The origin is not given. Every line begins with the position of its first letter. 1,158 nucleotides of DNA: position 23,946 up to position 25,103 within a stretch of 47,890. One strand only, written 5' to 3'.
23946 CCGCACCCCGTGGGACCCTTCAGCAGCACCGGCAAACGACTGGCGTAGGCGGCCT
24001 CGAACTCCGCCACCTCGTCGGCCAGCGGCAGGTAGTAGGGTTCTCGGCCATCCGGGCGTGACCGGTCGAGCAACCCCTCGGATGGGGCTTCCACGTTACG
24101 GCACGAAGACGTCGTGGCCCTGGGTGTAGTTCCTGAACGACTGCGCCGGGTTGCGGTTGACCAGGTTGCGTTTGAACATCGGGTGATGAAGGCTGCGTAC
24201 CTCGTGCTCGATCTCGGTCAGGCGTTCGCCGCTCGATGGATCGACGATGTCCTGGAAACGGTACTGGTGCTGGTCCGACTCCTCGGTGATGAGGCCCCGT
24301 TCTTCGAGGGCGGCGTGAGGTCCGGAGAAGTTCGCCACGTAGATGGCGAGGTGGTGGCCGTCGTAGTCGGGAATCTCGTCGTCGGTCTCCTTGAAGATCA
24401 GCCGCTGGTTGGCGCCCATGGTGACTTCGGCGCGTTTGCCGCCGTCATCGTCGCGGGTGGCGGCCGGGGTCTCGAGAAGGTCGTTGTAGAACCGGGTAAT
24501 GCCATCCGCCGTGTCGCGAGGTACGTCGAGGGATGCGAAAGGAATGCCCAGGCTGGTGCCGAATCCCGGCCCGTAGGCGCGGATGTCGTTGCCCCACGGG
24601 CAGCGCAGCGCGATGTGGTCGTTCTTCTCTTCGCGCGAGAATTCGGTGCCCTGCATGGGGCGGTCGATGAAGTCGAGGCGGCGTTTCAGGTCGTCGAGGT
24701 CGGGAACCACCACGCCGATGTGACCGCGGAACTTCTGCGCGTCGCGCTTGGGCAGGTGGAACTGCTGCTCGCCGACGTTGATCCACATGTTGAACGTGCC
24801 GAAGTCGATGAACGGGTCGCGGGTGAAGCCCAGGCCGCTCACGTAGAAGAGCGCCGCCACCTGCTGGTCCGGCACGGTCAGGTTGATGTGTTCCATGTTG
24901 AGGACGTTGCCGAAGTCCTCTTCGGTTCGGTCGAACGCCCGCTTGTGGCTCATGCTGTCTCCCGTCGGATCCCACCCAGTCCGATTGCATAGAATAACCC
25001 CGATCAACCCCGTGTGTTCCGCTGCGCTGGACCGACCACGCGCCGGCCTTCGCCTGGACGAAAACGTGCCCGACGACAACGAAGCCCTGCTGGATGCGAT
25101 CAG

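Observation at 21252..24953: Orphan CbbQ/NorQ AAA+ and CbbO/NorD VWA pair chained to a VOC-fold metalloenzyme-like gene: candidate new client for a QD/QO-type remodeller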

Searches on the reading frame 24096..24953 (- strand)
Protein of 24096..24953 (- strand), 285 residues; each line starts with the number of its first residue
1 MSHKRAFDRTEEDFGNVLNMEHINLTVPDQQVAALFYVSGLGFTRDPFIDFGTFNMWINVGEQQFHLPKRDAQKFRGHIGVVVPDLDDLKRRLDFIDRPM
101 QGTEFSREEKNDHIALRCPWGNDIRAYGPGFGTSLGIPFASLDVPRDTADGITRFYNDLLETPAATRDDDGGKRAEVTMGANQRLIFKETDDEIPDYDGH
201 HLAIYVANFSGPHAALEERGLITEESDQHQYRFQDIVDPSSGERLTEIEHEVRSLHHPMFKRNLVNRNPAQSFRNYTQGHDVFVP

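Call 3: search_protein_families(library=pfam, proteins=[window:24096-24953:-], max_evalue=0.01)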
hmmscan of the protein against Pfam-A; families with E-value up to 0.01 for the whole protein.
window:24096-24953:- (285 aa): 2 families
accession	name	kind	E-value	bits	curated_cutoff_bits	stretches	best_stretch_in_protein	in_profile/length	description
PF00903.31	Glyoxalase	-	0.00014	22.7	20.6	1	21-96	3-88/121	Glyoxalase/Bleomycin resistance protein/Dioxygenase superfamily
PF18029.7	Glyoxalase_6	-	0.0061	17.6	23.6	0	149-220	9-80/106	Glyoxalase-like domain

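Call 4: search_protein_families(library=ncbifam, proteins=[window:24096-24953:-], max_evalue=0.01)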
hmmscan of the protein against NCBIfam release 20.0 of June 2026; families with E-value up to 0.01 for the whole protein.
window:24096-24953:- (285 aa): 0 families

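Call 10: find_homologous_proteins(query=window:24096-24953:-, max_evalue=0.001)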
Query window:24096-24953:- (285 aa): 4685 proteins with E <= 0.001 among 5360 candidates; the best 120 are listed.
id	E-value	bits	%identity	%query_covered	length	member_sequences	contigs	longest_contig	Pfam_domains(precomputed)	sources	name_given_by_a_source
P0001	5.8e-184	628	95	99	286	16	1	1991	-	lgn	-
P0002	5.0e-172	589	87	100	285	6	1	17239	PF00903.32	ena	-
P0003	6.9e-171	585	87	100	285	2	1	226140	-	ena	-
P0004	8.9e-171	585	88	100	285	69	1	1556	PF00903.32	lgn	-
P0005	3.9e-168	576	86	100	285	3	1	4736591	PF00903.32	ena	-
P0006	6.8e-168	575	87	100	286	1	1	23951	PF00903.32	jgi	-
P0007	4.7e-167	573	87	100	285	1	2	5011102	-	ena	-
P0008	6.0e-167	572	87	100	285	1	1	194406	-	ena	-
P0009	1.3e-166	571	87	100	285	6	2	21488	PF00903.32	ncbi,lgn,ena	-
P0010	3.8e-166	570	86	100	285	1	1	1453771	-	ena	-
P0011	2.3e-165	567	85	100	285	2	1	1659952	PF00903.32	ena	-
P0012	7.6e-165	565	86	99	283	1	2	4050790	PF00903.32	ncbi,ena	-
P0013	1.4e-164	564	86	99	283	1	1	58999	PF00903.32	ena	-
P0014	1.4e-164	564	86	99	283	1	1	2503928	PF00903.32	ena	-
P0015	3.3e-163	560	84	100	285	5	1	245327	-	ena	-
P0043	2.6e-157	541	82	98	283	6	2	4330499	-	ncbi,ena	-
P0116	1.8e-136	472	73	99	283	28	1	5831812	PF00903.32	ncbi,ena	-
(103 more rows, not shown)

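Call 12: find_related_loci(query=A1, collection=genome_contigs, flank=8000)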
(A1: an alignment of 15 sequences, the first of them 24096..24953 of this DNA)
Query A1 (285 aa) in genome_contigs; peptide patterns used: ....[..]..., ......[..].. (x = any residue, [..] = any of these).
213 stretches matched a pattern; 186 encode a relative of the query (tblastn E <= 1e-3); the best 80 are kept; 80 distinct loci.
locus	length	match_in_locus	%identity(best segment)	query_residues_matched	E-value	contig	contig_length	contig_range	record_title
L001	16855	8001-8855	97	1-285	0e+0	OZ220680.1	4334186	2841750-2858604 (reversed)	MAG: Pseudomonadales bacterium isolate da3e3f05-4c24-4fb5-b36e-3680706d581c genome assembly, chromosome: 1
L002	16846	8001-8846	94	4-285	0e+0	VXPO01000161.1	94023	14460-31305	MAG: Gammaproteobacteria bacterium isolate SB0662_bin_58 NODE_230_length_94023_cov_51.036119, whole genome shotgun seque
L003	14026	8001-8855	90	1-285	7e-180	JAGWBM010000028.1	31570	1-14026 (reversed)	MAG: Pseudomonadales bacterium isolate 277c_33 scaffold_3055, whole genome shotgun sequence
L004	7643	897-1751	88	1-285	5e-177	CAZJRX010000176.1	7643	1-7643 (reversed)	MAG TPA_asm: uncultured Pseudomonadales bacterium isolate SRP109090_co1_45 genome assembly, contig: NODE_14709_length_76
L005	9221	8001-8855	89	1-285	3e-175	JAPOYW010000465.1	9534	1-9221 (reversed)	MAG: Gammaproteobacteria bacterium isolate COS4_bin_45 NODE_5228_length_9534_cov_5.38991, whole genome shotgun sequence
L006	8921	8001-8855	88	1-285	2e-173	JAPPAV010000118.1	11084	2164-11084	MAG: Gammaproteobacteria bacterium isolate IRC1_bin_7 NODE_2593_length_11084_cov_10.5435, whole genome shotgun sequence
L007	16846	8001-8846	88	4-285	2e-173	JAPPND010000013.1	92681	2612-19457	MAG: Gammaproteobacteria bacterium isolate RHO3_bin_63 NODE_578_length_92681_cov_28.263911, whole genome shotgun sequenc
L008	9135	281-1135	87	1-285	1e-168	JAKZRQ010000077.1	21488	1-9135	MAG: Pseudomonadales bacterium isolate Langseth_MAG_00011 Langseth_MAG_00011_000000000077, whole genome shotgun sequence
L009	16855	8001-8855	86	1-285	2e-168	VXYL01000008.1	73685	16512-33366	MAG: Gammaproteobacteria bacterium isolate SB0670_bin_10 NODE_235_length_73685_cov_13.776287, whole genome shotgun seque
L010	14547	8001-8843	85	4-285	3e-164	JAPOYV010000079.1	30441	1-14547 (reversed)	MAG: Gammaproteobacteria bacterium isolate COS4_bin_44 NODE_1399_length_30441_cov_12.9817, whole genome shotgun sequence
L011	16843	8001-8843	85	4-285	2e-164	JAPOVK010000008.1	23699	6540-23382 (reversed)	MAG: Gammaproteobacteria bacterium isolate COS1_bin_18 NODE_703_length_23699_cov_31.6473, whole genome shotgun sequence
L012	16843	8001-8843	85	4-285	4e-164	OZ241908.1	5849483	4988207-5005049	MAG: Candidatus Azotimanducaceae bacterium isolate 16e1fe49-7b92-4528-a68f-5a19ecc53174 genome assembly, chromosome: 1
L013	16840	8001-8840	85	5-285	1e-161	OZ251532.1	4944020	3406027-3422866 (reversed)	MAG: Candidatus Azotimanducaceae bacterium isolate 57f058be-dce8-4abd-a7af-688bdaf99d17 genome assembly, chromosome: 1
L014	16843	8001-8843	83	4-285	5e-161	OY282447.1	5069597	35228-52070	MAG: uncultured Pseudomonadales bacterium genome assembly, chromosome: 1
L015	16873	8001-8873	81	1-285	3e-160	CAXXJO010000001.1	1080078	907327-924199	MAG: Pseudomonadales bacterium isolate c5c9f45e-28c9-4f0a-806d-e61ce6d83dd2 genome assembly, contig: contig_1, whole gen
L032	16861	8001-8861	70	1-285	9e-141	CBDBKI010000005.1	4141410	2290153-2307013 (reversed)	MAG: Candidatus Azotimanducaceae bacterium isolate 4e3f4a33-5720-4edb-bbdd-4cf11a4da1b9 genome assembly, contig: contig_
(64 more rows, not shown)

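Call 18: search_solved_structures(query=A1, max_evalue=1, show_alignments=2)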
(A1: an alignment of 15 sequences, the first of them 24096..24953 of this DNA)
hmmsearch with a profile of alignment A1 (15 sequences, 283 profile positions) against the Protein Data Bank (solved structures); distinct sequences matched with E-value up to 1: 2.
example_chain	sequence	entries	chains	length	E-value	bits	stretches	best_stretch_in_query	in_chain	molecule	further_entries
6qh4_C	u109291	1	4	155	0.037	16.3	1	18-66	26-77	Methylmalonyl-CoA epimerase, mitochondrial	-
3rmu_A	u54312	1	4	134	0.046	16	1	19-66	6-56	Methylmalonyl-CoA epimerase, mitochondrial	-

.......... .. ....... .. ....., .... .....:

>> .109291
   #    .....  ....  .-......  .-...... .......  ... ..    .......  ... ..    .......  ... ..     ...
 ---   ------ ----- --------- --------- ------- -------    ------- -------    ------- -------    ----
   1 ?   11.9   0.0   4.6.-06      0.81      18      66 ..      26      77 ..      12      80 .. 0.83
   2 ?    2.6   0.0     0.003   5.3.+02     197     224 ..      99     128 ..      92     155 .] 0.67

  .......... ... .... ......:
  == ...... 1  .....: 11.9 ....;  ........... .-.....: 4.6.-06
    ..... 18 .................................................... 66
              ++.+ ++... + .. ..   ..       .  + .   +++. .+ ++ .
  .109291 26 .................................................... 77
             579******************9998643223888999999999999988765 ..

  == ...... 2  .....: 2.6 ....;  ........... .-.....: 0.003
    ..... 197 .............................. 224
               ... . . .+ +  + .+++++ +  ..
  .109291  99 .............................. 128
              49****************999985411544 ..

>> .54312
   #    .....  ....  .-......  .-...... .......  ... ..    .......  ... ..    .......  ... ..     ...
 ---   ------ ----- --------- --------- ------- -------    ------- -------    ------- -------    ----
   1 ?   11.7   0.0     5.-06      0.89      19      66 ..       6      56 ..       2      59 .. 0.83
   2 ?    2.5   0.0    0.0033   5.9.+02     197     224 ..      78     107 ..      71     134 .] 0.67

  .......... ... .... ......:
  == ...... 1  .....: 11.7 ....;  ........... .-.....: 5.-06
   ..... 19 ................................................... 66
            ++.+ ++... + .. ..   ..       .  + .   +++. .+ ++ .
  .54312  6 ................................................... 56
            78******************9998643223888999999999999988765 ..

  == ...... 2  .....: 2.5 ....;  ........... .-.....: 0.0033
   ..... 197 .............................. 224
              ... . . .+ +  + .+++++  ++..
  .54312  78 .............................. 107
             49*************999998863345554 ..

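Call 26: predict_structure(alignment_id=A1)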
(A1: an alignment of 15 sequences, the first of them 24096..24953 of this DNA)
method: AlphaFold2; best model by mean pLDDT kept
length: 285 residues; sequences in the alignment: 15
mean_pLDDT: 58.4   pTM: 0.63
mean pLDDT of the five models: 58.4, 52.4, 50.1, 45.7, 45.0
residues with pLDDT >= 90: 34; 70-90: 78; 50-70: 64; < 50: 109
segments of 3 or more residues with pLDDT < 50: 1-75, 255-285
pLDDT, mean of each block of 10 residues (from residue 1): 31 23 26 30 27 33 34 54 69 62 77 74 70 63 90 90 88 84 80 68 56 83 67 82 82 47 29 30 28
secondary structure, 60 per line:
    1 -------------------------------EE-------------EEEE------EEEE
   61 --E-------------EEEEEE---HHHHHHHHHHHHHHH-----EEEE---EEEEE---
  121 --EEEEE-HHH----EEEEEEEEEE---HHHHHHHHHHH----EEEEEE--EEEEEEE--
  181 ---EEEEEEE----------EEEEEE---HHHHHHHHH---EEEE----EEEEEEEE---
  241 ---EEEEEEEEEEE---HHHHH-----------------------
elements in order: E47-50 E57-60 E77-82 H86-100 E106-109 E113-117 E123-127 E136-145 H149-159 E164-169 E172-178 E184-190 E201-206 H210-218 E222-225 E230-237 E244-254 H258-262

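Call 27: search_protein_representatives(protein=window:24096-24953:-)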
Query: 285 residues. Proteins with E-value up to 0.001 (for the whole library): 1351; up to 1e-10: 854; up to 1e-30: 201. The best 150 are listed.
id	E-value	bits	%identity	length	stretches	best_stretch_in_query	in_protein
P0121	2.2e-95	335.7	53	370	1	1-281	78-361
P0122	2.1e-91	322.6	55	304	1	5-284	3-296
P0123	2.7e-89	315.7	68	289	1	3-212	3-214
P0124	2.1e-86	306.2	50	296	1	5-285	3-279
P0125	1.8e-81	290.0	50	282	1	8-268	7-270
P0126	5.9e-81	288.3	85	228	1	4-148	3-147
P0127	5.8e-78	278.5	48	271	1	5-268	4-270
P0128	3.0e-75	269.6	75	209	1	82-254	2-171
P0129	5.4e-75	268.8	46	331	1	10-276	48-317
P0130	4.6e-74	265.7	46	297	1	5-282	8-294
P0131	5.7e-72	258.8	52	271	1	6-258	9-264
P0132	7.5e-72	258.4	46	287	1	16-282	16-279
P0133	6.7e-69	248.8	46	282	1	15-268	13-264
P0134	1.1e-67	244.8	66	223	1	1-170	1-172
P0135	8.6e-66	238.6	45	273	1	6-269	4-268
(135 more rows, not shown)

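Call 30: search_dna_similar(query=window:24096-24953:-, collection=plasmids, mode=protein, max_evalue=0.00001, max_rows=40)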
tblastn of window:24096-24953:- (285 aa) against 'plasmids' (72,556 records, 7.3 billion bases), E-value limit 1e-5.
No match.

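Call 32: find_homologous_proteins(query=A3, max_evalue=1e-10)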
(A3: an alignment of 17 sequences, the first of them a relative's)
Query A3 (17 sequences) (272 aa, profile of the alignment): 1483 proteins with E <= 1e-10 among 5965 candidates; the best 120 are listed.
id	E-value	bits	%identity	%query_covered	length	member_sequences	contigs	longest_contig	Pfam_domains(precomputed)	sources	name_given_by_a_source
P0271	1.1e-103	365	41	95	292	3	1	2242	-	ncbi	-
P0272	1.4e-103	364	40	95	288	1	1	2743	-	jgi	-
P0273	2.0e-103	364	38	96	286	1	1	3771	-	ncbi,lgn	ncbi:MAG: VOC family protein [Candidatus Binatia bacterium]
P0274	2.1e-103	364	40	95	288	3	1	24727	-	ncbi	-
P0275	4.2e-103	363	40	95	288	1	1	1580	-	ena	-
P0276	6.2e-103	362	39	97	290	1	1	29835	-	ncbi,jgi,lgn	jgi:catechol 2,3-dioxygenase-like lactoylglutathione lyase family enzyme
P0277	6.4e-103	362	41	98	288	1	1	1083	-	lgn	-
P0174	6.9e-103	362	100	100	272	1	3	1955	PF00903.32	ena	-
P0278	7.3e-103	362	39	95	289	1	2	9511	-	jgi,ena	-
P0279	1.3e-102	361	40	95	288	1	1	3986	-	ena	-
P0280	1.6e-102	361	39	95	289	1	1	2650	-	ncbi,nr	ncbi:hypothetical protein EPO44_19965 [bacterium]|nr:MAG: hypothetical protein EPO44_19965 [bacteriu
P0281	2.7e-102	360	39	97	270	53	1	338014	PF00903.32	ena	-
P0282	2.8e-102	360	42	95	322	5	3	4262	-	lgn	-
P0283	2.8e-102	360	39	95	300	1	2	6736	-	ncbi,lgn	ncbi:MAG: hypothetical protein ACREQA_16870 [Candidatus Binatia bacterium]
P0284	3.0e-102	360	38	97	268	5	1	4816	PF00903.32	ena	-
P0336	3.4e-100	353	38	95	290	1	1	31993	-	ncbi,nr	ncbi:MAG: VOC family protein [Deltaproteobacteria bacterium]|nr:VOC family protein [Deltaproteobacte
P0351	5.5e-100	353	51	97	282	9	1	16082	-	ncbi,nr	ncbi:MAG: VOC family protein [SAR324 cluster bacterium]|nr:VOC family protein [SAR324 cluster bacter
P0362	9.5e-100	352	37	97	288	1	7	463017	-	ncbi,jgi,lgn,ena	-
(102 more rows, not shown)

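Call 33: find_encoding_contigs(protein=P0362, flank=7000, max_places=3)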
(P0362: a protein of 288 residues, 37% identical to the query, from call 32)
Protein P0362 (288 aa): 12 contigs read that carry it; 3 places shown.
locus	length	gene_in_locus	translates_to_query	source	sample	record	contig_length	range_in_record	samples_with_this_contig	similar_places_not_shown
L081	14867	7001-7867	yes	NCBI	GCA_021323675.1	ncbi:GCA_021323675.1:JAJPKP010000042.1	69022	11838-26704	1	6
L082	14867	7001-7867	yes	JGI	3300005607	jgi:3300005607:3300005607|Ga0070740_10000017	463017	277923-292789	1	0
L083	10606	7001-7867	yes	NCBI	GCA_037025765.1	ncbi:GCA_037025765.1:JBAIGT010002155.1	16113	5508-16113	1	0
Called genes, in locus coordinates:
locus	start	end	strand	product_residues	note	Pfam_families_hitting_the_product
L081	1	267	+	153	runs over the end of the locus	-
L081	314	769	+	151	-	-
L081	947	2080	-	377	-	PF12679:ABC2_membrane_2, PF12698:ABC2_membrane_3, PF01061:ABC2_membrane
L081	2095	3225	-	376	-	PF12679:ABC2_membrane_2, PF12698:ABC2_membrane_3, PF12730:ABC2_membrane_4 (weak), PF01061:ABC2_membrane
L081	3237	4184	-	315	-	PF02463:SMC_N (faint), PF00005:ABC_tran, PF13304:AAA_21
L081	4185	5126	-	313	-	PF00005:ABC_tran, PF13304:AAA_21 (faint)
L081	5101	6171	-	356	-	PF25917:BSH_RND, PF25973:BSH_CzcB (weak), PF25876:HH_MFP_RND (faint), PF25881:HH_YBHG (weak), PF25954:Beta-barrel_RND_2, PF25990:Beta-barrel_YknX, PF26002:Beta-barrel_AprE (weak)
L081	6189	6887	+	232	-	PF00440:TetR_N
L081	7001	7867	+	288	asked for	-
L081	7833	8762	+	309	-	PF00561:Abhydrolase_1, PF12146:Hydrolase_4 (weak), PF12697:Abhydrolase_6, PF00756:Esterase (faint)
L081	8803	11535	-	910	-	PF03699:UPF0182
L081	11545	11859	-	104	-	-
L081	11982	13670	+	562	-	PF02776:TPP_enzyme_N, PF00205:TPP_enzyme_M, PF02775:TPP_enzyme_C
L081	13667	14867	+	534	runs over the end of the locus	PF00501:AMP-binding, PF13193:AMP-binding_C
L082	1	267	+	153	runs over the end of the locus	-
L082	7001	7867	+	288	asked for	-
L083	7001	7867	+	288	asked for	-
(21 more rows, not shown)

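Call 34: find_encoding_contigs(protein=P0281, flank=7000, max_places=2)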
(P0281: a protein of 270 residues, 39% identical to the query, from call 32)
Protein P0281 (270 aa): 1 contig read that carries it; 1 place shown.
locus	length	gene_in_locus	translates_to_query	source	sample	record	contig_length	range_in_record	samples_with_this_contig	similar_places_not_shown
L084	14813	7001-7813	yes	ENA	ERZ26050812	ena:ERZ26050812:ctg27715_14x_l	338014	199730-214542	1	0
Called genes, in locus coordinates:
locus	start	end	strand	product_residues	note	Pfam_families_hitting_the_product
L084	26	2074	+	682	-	PF00724:Oxidored_FMN, PF07992:Pyr_redox_2, PF12831:FAD_oxidored (weak)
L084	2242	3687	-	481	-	PF00909:Ammonium_transp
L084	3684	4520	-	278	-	PF05721:PhyH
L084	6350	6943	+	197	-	-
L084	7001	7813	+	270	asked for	PF00903:Glyoxalase (faint)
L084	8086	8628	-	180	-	PF04752:ChaC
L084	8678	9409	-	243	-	PF02006:PPS_PS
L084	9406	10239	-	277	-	PF00288:GHMP_kinases_N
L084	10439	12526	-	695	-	PF01869:BcrAD_BadFG (weak), PF05378:Hydant_A_N, PF01968:Hydantoinase_A, PF19278:Hydant_A_C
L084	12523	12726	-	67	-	-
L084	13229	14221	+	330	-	PF00296:Bac_luciferase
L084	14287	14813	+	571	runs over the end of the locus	PF00501:AMP-binding, PF13193:AMP-binding_C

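Call 35: find_encoding_contigs(protein=P0351, flank=7000, max_places=2)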
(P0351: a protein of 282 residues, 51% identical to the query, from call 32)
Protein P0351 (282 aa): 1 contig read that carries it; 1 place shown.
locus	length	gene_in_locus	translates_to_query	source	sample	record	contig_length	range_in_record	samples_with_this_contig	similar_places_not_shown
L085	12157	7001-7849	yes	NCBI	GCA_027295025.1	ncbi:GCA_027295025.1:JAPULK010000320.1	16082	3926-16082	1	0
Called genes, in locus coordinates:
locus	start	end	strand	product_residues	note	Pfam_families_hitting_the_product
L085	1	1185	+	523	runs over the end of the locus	PF00248:Aldo_ket_red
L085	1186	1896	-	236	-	PF00106:adh_short, PF08659:KR, PF13561:adh_short_C2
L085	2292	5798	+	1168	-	-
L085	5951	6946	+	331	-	PF08240:ADH_N (weak), PF16912:Glu_dehyd_C (weak), PF00107:ADH_zinc_N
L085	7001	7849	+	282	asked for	-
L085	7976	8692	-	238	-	PF00106:adh_short, PF01370:Epimerase (weak), PF08659:KR, PF13561:adh_short_C2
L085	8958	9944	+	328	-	PF00478:IMPDH, PF03060:NMO, PF01070:FMN_dh (weak)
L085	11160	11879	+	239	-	PF02775:TPP_enzyme_C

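Call 38: find_related_loci(query=A4, collection=metagenome_contigs, flank=6000)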
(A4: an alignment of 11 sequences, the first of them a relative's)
Query A4 (296 aa) in metagenome_contigs; peptide patterns used: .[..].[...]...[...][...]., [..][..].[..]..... (x = any residue, [..] = any of these).
600 stretches matched a pattern (row limit reached: there are more); 594 encode a relative of the query (tblastn E <= 1e-3); the best 80 are kept; 80 distinct loci.
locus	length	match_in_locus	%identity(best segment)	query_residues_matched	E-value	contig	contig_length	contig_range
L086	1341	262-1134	76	1-295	2e-169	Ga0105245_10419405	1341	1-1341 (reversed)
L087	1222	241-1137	72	1-296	9e-161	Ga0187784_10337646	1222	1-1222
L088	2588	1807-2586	75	1-260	3e-142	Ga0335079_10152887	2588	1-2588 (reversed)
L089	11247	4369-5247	69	1-286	4e-134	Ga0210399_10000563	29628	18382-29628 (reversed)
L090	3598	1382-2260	66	1-286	3e-136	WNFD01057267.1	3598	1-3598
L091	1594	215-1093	69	1-286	1e-143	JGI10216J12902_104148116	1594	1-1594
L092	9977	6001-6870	68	3-286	2e-132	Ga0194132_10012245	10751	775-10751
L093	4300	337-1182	67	1-278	8e-133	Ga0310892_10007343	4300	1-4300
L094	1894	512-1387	67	1-286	3e-140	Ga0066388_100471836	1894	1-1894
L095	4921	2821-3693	66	2-286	2e-131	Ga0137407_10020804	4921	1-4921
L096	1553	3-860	66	7-286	9e-140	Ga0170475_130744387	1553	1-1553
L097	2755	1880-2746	66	2-286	3e-132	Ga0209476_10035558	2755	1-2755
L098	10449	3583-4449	64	1-286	2e-125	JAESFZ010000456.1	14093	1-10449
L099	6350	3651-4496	66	1-279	2e-125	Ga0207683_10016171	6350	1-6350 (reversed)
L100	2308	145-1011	65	5-286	3e-132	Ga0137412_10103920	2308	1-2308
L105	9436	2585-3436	63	1-277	2e-118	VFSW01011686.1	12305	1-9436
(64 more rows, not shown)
